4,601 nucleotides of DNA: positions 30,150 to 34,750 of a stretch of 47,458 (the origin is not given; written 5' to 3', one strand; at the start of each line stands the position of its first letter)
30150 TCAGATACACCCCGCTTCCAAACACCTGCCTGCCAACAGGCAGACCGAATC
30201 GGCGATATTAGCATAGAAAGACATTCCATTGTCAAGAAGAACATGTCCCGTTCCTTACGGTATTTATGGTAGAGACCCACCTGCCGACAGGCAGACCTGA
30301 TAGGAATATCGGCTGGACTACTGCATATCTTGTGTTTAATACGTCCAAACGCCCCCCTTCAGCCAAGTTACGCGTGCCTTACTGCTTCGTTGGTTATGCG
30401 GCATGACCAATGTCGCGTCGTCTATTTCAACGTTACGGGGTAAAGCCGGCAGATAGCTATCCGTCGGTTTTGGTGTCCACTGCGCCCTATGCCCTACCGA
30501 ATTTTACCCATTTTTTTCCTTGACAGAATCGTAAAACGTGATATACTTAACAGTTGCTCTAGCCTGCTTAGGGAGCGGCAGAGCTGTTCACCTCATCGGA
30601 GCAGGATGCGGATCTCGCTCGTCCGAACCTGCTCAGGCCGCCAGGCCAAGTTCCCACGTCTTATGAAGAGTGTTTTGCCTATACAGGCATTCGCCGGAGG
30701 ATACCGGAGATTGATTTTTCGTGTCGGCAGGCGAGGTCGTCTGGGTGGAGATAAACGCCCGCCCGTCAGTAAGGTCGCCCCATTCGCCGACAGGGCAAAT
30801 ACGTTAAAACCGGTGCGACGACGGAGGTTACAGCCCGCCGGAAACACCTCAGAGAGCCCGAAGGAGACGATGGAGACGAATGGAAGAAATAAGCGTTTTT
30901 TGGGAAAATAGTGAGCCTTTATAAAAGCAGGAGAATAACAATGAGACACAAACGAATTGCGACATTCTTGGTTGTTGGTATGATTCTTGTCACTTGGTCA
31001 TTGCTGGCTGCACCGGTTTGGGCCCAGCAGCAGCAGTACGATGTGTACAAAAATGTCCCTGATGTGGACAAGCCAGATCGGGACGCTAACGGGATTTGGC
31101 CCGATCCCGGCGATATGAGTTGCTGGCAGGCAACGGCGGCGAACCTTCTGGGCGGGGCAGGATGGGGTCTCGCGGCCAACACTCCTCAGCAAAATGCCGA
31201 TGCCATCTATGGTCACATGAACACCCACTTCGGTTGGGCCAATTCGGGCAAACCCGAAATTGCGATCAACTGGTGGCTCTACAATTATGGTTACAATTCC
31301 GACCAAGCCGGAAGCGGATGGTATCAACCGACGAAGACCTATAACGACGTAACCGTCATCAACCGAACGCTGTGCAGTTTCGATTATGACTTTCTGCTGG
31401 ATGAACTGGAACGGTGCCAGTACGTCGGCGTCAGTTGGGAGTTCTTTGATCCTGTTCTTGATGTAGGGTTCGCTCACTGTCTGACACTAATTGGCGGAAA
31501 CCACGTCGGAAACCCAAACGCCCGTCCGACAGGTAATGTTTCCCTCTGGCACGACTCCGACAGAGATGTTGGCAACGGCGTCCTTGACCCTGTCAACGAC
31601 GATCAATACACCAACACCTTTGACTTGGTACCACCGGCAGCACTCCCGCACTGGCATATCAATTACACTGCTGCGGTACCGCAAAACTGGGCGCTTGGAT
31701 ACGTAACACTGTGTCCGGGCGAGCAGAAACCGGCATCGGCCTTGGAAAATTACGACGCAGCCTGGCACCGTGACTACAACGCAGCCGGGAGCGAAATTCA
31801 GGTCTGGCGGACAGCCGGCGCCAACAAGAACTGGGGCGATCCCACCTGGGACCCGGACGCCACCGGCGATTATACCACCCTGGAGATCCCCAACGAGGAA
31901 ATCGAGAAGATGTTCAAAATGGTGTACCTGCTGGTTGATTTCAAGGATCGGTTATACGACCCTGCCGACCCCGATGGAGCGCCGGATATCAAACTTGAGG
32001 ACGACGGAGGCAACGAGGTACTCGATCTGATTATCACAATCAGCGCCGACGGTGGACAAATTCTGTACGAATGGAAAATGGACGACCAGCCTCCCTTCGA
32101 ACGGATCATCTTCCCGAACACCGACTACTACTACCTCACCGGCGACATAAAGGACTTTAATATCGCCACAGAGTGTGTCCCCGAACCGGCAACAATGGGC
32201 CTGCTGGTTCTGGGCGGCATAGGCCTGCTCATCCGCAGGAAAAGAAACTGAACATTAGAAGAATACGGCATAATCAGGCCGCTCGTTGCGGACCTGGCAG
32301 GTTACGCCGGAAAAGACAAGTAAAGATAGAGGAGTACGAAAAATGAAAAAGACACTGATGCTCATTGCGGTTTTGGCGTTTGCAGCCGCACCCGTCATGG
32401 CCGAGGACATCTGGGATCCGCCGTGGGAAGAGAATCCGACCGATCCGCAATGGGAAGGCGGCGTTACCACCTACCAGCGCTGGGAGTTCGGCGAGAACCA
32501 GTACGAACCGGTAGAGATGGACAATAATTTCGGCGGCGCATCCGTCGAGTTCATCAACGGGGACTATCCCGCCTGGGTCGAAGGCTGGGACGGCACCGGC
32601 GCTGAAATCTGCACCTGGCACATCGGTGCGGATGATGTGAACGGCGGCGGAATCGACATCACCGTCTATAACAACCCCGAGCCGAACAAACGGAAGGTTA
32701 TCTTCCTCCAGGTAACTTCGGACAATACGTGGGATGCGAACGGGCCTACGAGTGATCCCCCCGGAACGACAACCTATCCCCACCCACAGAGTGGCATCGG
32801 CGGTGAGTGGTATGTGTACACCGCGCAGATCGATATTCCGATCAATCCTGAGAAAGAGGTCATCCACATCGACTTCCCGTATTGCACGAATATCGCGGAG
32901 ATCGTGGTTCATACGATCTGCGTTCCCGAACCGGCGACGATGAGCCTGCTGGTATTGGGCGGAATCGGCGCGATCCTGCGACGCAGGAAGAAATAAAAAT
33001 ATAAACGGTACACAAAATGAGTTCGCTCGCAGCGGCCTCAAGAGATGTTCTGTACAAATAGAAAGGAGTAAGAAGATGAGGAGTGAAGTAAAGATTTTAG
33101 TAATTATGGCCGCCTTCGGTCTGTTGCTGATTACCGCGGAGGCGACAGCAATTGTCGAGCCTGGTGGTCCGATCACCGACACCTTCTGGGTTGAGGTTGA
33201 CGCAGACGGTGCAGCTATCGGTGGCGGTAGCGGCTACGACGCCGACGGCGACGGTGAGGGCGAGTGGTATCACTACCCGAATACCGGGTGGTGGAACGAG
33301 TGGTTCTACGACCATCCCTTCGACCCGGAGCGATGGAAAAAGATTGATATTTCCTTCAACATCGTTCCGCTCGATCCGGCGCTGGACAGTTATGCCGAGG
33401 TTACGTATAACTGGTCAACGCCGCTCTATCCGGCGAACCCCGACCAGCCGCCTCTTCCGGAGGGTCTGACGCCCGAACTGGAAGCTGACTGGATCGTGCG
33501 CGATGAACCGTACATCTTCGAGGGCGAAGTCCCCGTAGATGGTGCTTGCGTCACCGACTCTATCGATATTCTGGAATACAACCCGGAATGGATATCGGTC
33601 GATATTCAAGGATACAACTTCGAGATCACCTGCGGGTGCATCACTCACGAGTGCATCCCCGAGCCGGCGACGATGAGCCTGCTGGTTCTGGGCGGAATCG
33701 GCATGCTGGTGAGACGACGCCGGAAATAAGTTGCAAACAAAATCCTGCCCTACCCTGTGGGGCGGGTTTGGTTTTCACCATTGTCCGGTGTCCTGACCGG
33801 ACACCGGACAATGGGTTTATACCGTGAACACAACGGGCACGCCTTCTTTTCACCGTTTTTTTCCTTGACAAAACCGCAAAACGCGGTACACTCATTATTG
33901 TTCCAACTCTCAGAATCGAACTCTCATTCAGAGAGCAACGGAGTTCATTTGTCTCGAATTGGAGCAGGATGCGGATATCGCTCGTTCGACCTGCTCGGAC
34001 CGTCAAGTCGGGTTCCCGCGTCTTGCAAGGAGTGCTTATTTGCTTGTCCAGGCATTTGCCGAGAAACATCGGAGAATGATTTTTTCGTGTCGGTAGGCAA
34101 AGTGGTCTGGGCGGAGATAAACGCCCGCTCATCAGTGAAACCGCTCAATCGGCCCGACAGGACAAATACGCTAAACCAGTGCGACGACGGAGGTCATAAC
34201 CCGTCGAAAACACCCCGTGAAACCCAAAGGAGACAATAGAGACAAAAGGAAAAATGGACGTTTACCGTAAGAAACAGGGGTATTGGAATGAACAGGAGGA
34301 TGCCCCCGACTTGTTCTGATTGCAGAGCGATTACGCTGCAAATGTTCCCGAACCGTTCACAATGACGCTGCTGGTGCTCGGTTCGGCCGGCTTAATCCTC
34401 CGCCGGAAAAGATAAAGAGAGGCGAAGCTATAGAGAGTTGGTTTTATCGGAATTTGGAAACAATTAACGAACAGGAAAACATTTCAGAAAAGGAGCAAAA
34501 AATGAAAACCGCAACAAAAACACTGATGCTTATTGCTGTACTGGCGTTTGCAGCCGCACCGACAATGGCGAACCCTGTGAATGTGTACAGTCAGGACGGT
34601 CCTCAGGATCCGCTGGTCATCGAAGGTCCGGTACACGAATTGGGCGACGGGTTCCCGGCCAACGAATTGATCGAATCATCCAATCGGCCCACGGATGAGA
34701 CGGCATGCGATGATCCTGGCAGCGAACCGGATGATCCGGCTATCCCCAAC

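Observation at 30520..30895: Paralogous promoter-plus-leader elements (about 380 nt) upstream of PEP-CTERM genes: candidate new cis-regulatory RNA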

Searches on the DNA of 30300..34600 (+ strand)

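Call 7: search_rna_families(source=window, start=30300, end=34600, threshold=evalue, max_evalue=10)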
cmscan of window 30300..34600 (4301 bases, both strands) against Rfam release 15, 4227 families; matches with E-value up to 10: 3.
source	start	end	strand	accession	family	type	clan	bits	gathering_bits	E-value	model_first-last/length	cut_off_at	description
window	33732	33766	+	RF01787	drz-agam-1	Gene; ribozyme;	-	20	37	1.3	1-82/82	no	drz-agam-1 ribozyme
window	33359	33447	-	RF00434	BTE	Cis-reg;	-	16.4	45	6.9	1-99/99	no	Luteovirus cap-independent translation element (BTE)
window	33118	33222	+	RF02175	SMAD5-AS1_3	Gene; lncRNA;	-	15.5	60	3.7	1-125/125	no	SMAD5 antisense RNA 1 conserved region 3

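Call 46: build_rna_model(alignment_id=A5)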
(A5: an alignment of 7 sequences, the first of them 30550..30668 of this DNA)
Model R1 built from alignment A5 (7 sequences, 154 columns); structure: RNAalifold consensus.
model positions 117; base pairs 20; branch points 2; effective number of sequences 2.33; information 0.59 bits per position. Calibrated on 0.2 Mb of random sequence (short: E-values are rough).
structure used (alignment columns):
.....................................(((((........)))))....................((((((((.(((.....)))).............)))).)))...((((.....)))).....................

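Call 47: search_with_rna_model(model_id=R1, sources=[window, L001, L002, L003, L004, L005, L006, L007, L008, L009, L010, L011, L012, L013, L014, L015, L016, L017, L018, L019, L020, L021, L022, L023, L024, L025, L026, L027, L028, L029, L030, L031, L032, L033, L034, L035, L036, L037, L038, L039, L040, L041, L042, L043, L044, L045, L046, L047, L048, L049, L050, L051, L052, L053, L054, L055, L056, L057, L058, L059, L060, L061, L062, L063, L064, L065, L066, L067, L068, L069, L070, L071, L072, L073, L074, L075, L076, L077, L078, L079, L080, L081, L082, L083, L084, L085, L086, L087, L088], max_evalue=10, show_alignments=0)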
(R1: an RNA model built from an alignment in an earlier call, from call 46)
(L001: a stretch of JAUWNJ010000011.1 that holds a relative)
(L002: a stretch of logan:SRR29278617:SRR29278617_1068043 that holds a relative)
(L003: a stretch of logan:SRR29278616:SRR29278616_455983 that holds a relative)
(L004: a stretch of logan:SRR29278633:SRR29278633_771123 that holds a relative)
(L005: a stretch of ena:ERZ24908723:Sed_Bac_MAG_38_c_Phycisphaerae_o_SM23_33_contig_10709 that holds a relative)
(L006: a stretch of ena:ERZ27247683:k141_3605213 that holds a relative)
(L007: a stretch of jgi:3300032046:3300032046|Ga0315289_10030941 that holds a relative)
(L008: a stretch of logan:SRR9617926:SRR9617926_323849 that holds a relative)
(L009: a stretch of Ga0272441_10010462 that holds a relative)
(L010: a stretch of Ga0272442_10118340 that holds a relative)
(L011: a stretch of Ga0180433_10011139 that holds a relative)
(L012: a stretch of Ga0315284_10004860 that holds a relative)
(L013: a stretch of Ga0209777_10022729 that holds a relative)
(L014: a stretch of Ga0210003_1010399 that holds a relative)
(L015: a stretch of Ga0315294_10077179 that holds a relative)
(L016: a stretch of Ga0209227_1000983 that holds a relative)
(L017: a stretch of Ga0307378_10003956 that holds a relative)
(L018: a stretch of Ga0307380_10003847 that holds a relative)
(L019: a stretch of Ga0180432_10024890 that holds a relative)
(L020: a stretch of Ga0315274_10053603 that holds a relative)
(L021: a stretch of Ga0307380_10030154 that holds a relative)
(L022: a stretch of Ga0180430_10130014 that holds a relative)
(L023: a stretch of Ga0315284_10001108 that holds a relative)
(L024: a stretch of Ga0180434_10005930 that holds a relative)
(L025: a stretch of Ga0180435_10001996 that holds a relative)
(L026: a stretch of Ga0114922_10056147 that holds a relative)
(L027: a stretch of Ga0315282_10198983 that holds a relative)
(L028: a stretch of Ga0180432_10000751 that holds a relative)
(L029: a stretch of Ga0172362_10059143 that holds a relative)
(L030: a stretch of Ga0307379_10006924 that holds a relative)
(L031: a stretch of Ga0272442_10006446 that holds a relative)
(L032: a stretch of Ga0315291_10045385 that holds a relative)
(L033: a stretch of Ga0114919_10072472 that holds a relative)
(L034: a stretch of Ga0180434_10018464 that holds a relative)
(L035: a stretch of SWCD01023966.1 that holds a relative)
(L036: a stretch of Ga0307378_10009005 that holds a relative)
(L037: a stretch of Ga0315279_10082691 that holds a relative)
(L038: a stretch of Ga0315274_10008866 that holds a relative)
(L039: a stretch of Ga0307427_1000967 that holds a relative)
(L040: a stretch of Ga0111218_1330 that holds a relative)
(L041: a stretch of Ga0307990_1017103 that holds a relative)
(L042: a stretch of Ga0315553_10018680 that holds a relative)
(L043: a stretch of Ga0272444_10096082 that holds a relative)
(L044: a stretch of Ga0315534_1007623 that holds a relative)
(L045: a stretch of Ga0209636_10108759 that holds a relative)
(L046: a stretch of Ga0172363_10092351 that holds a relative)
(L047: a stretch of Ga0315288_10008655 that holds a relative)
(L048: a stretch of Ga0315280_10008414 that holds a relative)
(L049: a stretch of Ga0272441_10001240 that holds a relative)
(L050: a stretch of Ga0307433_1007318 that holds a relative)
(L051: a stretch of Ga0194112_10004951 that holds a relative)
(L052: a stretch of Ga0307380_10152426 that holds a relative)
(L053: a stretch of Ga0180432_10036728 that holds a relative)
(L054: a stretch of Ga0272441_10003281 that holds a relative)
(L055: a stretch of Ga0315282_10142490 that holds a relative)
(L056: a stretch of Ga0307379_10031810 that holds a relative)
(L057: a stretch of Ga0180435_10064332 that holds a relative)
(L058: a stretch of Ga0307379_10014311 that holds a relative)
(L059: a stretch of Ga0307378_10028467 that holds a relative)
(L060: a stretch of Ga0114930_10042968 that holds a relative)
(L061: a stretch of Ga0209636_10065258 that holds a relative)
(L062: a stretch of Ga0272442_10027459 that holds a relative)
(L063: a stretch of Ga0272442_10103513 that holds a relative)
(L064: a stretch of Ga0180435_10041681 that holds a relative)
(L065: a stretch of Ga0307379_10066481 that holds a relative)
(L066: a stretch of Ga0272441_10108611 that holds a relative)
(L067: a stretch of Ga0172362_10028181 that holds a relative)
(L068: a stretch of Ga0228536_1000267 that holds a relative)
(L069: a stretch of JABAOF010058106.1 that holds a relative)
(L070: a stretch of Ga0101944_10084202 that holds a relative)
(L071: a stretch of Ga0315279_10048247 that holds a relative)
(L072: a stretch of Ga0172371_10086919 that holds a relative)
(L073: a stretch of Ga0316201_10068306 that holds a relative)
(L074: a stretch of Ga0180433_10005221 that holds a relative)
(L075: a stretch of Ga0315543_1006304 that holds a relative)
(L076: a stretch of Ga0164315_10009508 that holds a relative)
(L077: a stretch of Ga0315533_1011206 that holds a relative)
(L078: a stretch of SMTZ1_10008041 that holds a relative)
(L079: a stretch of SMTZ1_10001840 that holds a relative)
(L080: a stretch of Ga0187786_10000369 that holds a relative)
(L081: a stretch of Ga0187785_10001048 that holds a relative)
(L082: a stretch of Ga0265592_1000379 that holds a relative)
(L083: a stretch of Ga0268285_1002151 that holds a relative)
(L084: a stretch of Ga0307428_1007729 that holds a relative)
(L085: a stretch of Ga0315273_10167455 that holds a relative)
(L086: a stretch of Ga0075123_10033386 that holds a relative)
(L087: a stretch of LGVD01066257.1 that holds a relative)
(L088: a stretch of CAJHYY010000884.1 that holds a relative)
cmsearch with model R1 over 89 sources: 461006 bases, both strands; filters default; matches with E-value up to 10: 16.
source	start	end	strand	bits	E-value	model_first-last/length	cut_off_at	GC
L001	4252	4368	-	127.6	2.8e-38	1-117/117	no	0.55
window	30549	30666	+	123.2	7.2e-37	1-117/117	no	0.59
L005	719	836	+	106.6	1.9e-31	1-117/117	no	0.59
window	33893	34028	+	89.6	5.9e-26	1-117/117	no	0.51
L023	114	232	+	89.6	6.2e-26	1-117/117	no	0.61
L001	1266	1397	-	88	2.1e-25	1-117/117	no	0.52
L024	792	908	+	81.6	2.5e-23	1-117/117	no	0.61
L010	563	701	+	42.9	8.9e-11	1-117/117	no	0.61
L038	2607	2721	+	36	1.6e-08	1-117/117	no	0.63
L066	1843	1985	+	27.5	9.2e-06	1-117/117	no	0.72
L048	1726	1846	+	23.1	0.00025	1-117/117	no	0.64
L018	6811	6844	+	14.3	0.18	52-84/117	no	0.74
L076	6221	6327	+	12.6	0.62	1-117/117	no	0.45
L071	1421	1528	-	11.2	1.8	1-117/117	no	0.56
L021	2236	2351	-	10.9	2.2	1-117/117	no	0.63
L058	2236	2351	-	10.9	2.2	1-117/117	no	0.63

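Call 48: search_with_rna_model(model_id=R1, sources=[window, L001, L005, L023, L024, L010, L038, L066, L048], max_evalue=0.001, make_alignment=true, show_alignments=0)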
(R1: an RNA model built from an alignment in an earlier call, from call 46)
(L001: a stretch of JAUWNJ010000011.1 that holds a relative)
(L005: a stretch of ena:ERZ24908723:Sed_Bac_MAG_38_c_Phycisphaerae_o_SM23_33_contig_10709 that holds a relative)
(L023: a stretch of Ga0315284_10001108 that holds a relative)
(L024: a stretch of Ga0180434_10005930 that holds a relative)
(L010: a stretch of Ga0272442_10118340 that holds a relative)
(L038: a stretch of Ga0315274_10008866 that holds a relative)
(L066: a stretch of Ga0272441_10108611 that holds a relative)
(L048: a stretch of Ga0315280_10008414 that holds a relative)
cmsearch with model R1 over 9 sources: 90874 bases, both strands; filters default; matches with E-value up to 0.001: 11.
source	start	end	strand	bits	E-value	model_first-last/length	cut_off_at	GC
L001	4252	4368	-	127.6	5.5e-39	1-117/117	no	0.55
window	30549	30666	+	123.2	1.4e-37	1-117/117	no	0.59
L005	719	836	+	106.6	3.7e-32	1-117/117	no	0.59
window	33893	34028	+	89.6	1.2e-26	1-117/117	no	0.51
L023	114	232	+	89.6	1.2e-26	1-117/117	no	0.61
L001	1266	1397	-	88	4.1e-26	1-117/117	no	0.52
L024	792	908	+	81.6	4.9e-24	1-117/117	no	0.61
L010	563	701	+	42.9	1.8e-11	1-117/117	no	0.61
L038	2607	2721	+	36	3.2e-09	1-117/117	no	0.63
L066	1843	1985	+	27.5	1.8e-06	1-117/117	no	0.72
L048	1726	1846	+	23.1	4.8e-05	1-117/117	no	0.64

Alignment A6: 11 matches aligned to the model, 178 columns, each read 5' to 3' on its own strand. Consensus structure (alignment columns), stored with it:
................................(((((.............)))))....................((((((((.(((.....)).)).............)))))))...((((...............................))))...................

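Call 56: search_with_rna_model(model_id=R1, sources=[L089, L090, L091, L092, L093, L095, L096, L097, L009, L011, L012, L013, L014, L015, L016], max_evalue=10)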
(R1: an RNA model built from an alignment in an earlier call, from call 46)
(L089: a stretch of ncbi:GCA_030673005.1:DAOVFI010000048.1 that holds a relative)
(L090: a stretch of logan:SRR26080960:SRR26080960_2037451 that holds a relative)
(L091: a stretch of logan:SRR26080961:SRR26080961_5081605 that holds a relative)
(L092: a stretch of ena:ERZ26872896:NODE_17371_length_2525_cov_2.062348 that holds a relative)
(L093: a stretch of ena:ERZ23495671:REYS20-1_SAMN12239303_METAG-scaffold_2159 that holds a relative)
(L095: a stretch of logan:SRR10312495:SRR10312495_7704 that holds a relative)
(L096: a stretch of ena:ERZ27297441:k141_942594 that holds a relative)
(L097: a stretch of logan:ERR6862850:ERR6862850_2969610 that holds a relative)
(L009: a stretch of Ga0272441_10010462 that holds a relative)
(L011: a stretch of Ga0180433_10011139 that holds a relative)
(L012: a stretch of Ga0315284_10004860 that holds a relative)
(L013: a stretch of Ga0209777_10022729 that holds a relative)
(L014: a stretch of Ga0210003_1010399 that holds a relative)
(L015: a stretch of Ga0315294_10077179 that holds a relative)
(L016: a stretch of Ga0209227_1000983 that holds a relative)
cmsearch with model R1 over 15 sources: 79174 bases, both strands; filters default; matches with E-value up to 10: 4.
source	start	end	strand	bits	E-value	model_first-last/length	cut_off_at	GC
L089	577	702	+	61.1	1.9e-17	1-117/117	no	0.56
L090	588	713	+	61.1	1.9e-17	1-117/117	no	0.56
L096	565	687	+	43.9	7.4e-12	1-117/117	no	0.65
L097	583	705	+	43.9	7.4e-12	1-117/117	no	0.65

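Call 58: search_with_rna_model(model_id=R1, sources=[window, L001, L005, L089, L023, L024, L010, L038, L066, L048, L096], max_evalue=0.001, make_alignment=true)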
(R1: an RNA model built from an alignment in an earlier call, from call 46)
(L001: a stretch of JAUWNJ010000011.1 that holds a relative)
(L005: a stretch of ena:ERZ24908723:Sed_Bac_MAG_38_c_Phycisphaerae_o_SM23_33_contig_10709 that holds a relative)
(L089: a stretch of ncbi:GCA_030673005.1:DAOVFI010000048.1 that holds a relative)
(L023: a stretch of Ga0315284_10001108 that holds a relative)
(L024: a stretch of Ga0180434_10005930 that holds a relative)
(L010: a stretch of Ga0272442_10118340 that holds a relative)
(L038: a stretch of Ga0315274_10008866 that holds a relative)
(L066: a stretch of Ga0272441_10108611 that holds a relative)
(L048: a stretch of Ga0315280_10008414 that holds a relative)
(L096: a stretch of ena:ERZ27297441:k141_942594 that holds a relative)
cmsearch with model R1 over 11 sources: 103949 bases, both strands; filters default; matches with E-value up to 0.001: 13.
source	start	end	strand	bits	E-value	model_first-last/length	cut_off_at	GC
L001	4252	4368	-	127.6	6.3e-39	1-117/117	no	0.55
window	30549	30666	+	123.2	1.6e-37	1-117/117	no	0.59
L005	719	836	+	106.6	4.3e-32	1-117/117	no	0.59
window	33893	34028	+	89.6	1.3e-26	1-117/117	no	0.51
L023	114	232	+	89.6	1.4e-26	1-117/117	no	0.61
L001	1266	1397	-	88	4.7e-26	1-117/117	no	0.52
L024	792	908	+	81.6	5.6e-24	1-117/117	no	0.61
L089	577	702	+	61.1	2.4e-17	1-117/117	no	0.56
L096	565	687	+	43.9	9.7e-12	1-117/117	no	0.65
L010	563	701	+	42.9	2e-11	1-117/117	no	0.61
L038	2607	2721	+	36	3.7e-09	1-117/117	no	0.63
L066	1843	1985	+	27.5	2.1e-06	1-117/117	no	0.72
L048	1726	1846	+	23.1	5.5e-05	1-117/117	no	0.64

Alignment A7: 13 matches aligned to the model, 183 columns, each read 5' to 3' on its own strand. Consensus structure (alignment columns), stored with it:
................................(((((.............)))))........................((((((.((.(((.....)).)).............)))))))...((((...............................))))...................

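Call 59: build_rna_model(alignment_id=A7)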
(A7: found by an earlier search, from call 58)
Model R2 built from alignment A7 (13 sequences, 183 columns); structure: stored with the alignment.
model positions 118; base pairs 20; branch points 2; effective number of sequences 4.13; information 0.59 bits per position. Calibrated on 0.2 Mb of random sequence (short: E-values are rough).
structure used (alignment columns):
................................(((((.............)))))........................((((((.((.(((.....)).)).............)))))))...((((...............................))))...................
